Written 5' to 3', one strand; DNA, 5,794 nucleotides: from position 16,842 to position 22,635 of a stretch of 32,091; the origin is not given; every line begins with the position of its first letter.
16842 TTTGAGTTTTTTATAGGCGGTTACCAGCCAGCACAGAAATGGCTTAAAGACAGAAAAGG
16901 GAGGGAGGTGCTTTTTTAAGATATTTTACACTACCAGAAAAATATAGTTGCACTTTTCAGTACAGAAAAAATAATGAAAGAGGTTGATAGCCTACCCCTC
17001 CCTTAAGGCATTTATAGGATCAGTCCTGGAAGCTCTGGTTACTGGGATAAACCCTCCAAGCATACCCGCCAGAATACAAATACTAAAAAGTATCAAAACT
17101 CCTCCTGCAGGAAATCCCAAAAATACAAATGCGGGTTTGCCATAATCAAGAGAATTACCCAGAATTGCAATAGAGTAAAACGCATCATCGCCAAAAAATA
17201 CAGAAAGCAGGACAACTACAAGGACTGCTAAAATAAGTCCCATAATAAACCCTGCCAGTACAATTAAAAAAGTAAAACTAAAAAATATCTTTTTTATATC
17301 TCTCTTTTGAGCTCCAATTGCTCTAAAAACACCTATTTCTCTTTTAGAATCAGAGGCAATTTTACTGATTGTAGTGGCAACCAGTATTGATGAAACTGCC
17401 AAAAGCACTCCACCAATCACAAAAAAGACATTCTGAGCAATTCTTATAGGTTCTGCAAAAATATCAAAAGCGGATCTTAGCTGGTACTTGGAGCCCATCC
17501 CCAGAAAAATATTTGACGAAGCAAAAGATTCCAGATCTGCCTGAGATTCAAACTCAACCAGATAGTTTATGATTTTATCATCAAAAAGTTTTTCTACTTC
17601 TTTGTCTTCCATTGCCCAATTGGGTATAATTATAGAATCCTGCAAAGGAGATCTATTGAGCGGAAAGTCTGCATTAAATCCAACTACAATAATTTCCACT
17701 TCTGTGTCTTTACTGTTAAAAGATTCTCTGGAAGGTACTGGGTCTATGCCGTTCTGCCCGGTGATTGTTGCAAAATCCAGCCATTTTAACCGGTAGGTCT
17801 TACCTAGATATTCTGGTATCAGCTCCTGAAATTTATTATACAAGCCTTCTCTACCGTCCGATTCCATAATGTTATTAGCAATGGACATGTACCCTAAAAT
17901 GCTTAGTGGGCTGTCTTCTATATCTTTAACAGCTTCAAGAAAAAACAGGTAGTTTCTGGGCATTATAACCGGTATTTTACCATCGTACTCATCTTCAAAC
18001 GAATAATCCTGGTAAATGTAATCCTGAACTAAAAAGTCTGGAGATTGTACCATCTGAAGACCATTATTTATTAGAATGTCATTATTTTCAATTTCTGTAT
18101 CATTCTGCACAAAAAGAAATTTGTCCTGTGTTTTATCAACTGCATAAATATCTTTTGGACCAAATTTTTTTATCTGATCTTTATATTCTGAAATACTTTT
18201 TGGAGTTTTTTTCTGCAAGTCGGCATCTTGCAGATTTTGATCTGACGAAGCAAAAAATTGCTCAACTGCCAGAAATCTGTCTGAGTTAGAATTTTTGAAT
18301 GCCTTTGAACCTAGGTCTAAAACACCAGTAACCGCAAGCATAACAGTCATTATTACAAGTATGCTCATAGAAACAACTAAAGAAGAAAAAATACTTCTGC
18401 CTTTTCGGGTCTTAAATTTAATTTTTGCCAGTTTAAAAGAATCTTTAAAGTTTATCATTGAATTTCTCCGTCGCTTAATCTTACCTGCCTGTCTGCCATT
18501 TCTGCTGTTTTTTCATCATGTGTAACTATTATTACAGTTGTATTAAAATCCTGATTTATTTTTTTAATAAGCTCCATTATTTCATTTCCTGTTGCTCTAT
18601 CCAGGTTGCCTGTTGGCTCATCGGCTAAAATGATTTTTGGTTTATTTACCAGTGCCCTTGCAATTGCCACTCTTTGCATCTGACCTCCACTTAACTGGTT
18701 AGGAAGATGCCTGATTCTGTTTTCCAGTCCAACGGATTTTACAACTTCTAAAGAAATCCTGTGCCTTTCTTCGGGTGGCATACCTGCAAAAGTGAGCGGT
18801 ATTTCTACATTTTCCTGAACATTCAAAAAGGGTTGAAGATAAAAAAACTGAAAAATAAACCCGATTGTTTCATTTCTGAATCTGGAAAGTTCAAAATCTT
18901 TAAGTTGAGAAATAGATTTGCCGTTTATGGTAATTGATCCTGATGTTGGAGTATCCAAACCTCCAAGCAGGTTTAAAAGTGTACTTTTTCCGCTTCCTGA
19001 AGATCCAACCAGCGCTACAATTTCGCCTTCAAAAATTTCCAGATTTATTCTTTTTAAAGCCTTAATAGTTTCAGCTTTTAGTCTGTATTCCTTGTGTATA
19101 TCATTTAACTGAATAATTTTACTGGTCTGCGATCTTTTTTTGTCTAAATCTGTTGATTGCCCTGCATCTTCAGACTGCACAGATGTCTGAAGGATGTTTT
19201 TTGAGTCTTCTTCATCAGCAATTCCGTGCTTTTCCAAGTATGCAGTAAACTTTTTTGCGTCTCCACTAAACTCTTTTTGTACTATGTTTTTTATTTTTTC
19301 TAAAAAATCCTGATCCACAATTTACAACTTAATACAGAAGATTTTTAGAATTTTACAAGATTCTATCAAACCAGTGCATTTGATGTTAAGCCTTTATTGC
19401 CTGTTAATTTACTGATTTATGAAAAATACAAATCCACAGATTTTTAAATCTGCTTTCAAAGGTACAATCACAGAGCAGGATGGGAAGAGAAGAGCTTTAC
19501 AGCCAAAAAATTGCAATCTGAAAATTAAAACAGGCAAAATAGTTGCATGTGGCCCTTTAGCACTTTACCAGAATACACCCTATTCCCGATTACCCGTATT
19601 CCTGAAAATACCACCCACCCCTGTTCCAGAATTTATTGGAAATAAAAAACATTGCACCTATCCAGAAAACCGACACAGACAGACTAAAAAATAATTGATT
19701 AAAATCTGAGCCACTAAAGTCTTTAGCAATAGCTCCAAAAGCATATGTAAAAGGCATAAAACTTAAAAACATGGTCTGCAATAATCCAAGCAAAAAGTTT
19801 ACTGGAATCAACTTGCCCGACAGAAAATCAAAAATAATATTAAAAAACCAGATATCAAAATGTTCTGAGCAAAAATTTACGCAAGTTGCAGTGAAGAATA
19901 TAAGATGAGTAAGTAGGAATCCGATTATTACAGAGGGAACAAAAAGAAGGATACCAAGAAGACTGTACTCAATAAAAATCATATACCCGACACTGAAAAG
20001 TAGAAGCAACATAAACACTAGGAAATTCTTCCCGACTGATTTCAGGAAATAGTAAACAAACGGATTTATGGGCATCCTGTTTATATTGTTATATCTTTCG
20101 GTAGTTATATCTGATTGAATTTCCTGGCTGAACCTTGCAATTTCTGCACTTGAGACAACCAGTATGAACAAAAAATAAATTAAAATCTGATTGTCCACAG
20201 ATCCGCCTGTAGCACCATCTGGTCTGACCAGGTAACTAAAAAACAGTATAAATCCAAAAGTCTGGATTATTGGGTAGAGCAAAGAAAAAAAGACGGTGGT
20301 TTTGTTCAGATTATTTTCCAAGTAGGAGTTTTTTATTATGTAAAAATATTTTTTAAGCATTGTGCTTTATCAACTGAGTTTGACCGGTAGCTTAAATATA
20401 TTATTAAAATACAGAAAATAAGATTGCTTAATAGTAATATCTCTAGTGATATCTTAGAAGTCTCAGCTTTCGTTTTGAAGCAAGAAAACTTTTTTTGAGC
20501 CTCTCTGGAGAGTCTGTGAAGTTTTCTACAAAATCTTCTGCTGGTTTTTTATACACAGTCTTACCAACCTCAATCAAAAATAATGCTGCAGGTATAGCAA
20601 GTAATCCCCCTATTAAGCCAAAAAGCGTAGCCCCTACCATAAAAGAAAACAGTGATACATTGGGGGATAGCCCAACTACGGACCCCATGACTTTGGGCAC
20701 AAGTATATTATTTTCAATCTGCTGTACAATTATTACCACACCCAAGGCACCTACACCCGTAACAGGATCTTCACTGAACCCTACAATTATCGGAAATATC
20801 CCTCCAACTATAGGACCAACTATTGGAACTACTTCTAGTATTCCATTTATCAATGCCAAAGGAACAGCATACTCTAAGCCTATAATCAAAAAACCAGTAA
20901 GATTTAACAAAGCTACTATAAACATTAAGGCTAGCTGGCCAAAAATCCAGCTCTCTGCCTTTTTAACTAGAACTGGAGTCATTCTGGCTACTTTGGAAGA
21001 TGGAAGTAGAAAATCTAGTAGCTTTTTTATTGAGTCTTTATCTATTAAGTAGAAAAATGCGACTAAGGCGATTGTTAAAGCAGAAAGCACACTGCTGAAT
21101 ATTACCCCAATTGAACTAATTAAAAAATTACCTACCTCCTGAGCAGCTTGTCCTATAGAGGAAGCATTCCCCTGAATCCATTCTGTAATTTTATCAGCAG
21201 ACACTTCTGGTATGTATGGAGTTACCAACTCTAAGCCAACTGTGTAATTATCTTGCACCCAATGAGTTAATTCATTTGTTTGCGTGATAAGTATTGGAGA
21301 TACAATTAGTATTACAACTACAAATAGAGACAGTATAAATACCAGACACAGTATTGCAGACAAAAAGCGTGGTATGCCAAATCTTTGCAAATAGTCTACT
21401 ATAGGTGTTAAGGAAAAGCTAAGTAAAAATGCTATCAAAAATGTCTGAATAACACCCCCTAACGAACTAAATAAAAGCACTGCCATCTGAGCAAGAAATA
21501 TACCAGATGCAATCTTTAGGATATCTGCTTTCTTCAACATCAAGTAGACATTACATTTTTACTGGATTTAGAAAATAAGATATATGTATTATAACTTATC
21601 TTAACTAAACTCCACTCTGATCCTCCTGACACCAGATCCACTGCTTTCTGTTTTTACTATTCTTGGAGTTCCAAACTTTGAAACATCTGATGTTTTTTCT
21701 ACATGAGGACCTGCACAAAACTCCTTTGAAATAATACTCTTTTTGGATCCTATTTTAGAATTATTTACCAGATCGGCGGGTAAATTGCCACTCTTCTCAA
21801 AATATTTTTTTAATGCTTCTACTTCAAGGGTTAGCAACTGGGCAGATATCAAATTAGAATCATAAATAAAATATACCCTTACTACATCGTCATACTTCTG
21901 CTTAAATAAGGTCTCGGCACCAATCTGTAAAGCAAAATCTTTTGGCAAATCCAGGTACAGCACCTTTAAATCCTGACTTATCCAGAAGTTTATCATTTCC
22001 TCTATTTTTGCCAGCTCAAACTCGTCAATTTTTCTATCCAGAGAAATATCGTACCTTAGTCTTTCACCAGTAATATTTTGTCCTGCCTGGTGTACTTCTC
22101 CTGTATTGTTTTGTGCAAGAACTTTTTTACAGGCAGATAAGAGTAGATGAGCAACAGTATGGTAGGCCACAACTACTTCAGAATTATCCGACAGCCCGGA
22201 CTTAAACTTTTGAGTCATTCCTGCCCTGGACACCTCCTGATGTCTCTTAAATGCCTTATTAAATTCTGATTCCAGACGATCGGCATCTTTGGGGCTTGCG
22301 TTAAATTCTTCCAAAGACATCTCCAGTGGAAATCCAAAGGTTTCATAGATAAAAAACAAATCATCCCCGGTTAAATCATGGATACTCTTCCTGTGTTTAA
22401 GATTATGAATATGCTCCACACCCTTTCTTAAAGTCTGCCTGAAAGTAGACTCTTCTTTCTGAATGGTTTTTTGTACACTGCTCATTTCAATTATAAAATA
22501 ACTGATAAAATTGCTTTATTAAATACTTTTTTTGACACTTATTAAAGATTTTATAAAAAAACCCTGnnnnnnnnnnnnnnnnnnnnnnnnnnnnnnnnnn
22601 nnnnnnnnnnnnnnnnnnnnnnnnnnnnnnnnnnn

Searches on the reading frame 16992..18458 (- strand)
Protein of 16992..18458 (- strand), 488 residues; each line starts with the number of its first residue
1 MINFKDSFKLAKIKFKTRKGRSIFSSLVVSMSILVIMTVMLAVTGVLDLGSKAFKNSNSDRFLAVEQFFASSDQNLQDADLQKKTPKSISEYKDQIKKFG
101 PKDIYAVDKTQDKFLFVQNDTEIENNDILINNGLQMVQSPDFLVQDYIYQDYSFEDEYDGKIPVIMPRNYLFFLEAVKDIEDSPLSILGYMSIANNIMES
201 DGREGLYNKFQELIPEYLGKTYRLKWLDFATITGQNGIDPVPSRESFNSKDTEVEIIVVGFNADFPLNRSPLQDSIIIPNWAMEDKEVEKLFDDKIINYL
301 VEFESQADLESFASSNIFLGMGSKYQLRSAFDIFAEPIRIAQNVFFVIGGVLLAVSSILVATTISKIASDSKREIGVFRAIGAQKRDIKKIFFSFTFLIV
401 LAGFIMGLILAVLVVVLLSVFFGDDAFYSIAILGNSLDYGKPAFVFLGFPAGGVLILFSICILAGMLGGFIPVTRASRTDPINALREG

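Call 10: search_protein_families(library=pfam, proteins=[window:16992-18458:-], max_evalue=0.01)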
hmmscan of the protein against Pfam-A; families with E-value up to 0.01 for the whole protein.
window:16992-18458:- (488 aa): 1 family
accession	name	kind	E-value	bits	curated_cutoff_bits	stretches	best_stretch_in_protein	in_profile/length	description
PF02687.27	FtsX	-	1.7e-15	57.5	25.5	1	347-481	2-120/120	FtsX-like permease C-terminal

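Call 64: find_encoding_contigs(protein=window:16992-18458:-, flank=6000, max_places=8)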
Protein window:16992-18458:- (488 aa): 3 contigs read that carry it; 3 places shown.
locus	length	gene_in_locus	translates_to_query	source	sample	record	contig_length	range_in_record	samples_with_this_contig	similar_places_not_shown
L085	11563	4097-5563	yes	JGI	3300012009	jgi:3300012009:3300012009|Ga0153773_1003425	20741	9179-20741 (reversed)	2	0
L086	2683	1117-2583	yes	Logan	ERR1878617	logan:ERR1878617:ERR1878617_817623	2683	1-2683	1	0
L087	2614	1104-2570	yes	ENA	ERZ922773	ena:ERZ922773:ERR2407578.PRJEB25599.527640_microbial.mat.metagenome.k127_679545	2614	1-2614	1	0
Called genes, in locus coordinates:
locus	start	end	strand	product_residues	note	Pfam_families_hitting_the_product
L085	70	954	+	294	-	PF01411:tRNA-synt_2c, PF07973:tRNA_SAD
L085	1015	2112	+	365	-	PF01594:AI-2E_transport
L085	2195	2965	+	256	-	-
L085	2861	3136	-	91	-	-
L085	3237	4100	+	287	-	PF02463:SMC_N (faint), PF03193:RsgA_GTPase (weak), PF00005:ABC_tran, PF13304:AAA_21 (faint)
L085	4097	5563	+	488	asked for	PF02687:FtsX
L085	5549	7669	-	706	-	PF18135:Type_ISP_C, PF04480:DUF559, PF18135:Type_ISP_C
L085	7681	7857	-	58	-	-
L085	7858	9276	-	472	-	PF02384:N6_Mtase (faint)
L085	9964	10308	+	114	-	-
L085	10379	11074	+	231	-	-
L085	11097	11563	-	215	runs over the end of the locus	PF27151:YagJ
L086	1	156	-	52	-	?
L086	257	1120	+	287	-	PF02463:SMC_N (faint), PF03193:RsgA_GTPase (weak), PF00005:ABC_tran, PF13304:AAA_21 (faint)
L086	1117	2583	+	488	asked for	PF02687:FtsX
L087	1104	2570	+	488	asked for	PF02687:FtsX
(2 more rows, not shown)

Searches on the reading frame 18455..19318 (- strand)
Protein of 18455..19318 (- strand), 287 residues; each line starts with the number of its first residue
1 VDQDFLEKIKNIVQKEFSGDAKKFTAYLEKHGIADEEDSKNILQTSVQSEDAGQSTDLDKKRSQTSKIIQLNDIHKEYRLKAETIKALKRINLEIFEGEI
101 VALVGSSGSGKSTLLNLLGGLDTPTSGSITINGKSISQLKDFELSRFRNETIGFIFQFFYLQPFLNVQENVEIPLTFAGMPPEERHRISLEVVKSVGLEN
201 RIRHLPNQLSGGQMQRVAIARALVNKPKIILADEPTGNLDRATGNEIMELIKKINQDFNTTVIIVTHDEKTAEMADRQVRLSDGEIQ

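Call 10: search_protein_families(library=pfam, proteins=[window:18455-19318:-], max_evalue=0.01)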
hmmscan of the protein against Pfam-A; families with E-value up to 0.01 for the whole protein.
window:18455-19318:- (287 aa): 7 families
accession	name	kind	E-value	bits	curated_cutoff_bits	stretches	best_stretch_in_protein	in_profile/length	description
PF00005.33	ABC_tran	-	2.5e-37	129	25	1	88-236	1-136/137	ABC transporter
PF02463.25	SMC_N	-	1.5e-07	31.6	40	1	206-282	134-212/220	RecF/RecN/SMC N terminal domain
PF03193.22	RsgA_GTPase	-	1.6e-05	25.3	30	1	72-121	80-129/174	RsgA GTPase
PF13304.12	AAA_21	-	2.5e-05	25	27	1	100-158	1-76/304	AAA domain, putative AbiEii toxin, Type IV TA system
PF13401.12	AAA_22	-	0.00097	19.9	27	0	99-264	6-120/130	AAA domain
PF13555.12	AAA_29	-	0.0012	18.9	27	1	98-116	23-40/61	P-loop containing region of AAA domain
PF13481.12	AAA_25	-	0.0083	16.2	27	0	95-115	30-50/195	AAA domain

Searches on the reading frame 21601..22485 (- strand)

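Call 10: search_protein_families(library=pfam, proteins=[window:21601-22485:-], max_evalue=0.01)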
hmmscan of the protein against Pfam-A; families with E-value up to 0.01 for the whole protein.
window:21601-22485:- (294 aa): 2 families
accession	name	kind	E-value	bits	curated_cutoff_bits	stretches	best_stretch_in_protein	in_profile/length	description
PF01411.24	tRNA-synt_2c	-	3.3e-12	46.2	30.3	1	2-126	345-470/552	tRNA synthetases class II (A)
PF07973.19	tRNA_SAD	-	5.6e-08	33.1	24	1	246-289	7-43/44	Threonyl and Alanyl tRNA synthetase second additional domain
